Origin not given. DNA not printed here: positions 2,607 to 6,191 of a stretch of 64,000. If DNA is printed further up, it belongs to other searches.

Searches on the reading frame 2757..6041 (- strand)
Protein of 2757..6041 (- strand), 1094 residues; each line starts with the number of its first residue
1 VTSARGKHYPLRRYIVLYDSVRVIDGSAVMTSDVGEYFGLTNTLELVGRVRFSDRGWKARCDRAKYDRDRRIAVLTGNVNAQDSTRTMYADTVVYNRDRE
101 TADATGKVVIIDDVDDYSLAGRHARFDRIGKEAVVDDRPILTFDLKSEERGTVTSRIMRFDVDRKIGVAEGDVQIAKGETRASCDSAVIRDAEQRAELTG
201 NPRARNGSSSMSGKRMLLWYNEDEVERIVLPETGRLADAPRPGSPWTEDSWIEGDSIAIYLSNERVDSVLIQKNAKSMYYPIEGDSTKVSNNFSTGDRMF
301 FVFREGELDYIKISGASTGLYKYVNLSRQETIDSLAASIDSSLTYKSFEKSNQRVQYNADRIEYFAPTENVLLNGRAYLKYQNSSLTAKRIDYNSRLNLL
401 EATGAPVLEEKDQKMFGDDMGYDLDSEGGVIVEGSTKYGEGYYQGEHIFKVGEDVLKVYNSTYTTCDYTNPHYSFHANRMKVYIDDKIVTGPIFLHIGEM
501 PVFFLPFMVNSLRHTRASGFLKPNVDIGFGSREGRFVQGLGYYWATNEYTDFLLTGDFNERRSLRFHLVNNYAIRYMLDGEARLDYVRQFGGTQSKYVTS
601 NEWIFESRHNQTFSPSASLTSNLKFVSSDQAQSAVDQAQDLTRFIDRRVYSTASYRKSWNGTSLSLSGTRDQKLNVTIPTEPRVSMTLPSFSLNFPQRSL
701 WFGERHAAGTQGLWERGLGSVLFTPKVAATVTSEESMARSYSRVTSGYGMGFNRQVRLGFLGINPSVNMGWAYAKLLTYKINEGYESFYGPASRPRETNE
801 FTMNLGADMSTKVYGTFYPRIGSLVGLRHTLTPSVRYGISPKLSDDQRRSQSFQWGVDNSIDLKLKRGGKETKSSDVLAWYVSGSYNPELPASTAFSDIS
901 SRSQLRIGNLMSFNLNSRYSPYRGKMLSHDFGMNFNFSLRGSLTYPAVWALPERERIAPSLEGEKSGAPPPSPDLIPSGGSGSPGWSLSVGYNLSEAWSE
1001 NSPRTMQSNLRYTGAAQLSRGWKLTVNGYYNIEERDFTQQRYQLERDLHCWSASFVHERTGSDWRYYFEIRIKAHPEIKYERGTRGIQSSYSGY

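Call 16: search_protein_families(library=pfam, max_evalue=0.00001, proteins=[window:2760-6041:-])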
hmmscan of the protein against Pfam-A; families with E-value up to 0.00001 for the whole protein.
seq(1094 aa): 3 families
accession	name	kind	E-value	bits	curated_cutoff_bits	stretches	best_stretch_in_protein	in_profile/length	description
PF19838.5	LptD_2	-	1.4e-48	166.2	22.5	1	488-847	1-357/464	LptD protein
PF03968.19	LptD_N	-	3.3e-16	59.9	20.4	1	62-218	5-107/113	LptA/(LptD N-terminal domain) LPS transport protein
PF13100.11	OstA_2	-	2.4e-06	27.7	21.2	0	16-103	24-112/158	OstA-like protein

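Call 48: search_protein_families(library=ncbifam, max_evalue=0.000001, proteins=[window:2757-6041:-])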
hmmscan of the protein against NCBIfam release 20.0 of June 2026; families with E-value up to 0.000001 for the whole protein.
window:2757-6041:- (1094 aa): 2 families
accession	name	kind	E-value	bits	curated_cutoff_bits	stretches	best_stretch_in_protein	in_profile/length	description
TIGR03002.1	outer_YhbN_LptA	equivalog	5.7e-15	55.4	71.7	0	341-406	64-129/142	lipopolysaccharide transport periplasmic protein LptA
NF002997.0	PRK03761.1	equivalog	4.1e-14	51.7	683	1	348-620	44-325/783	LPS assembly protein LptD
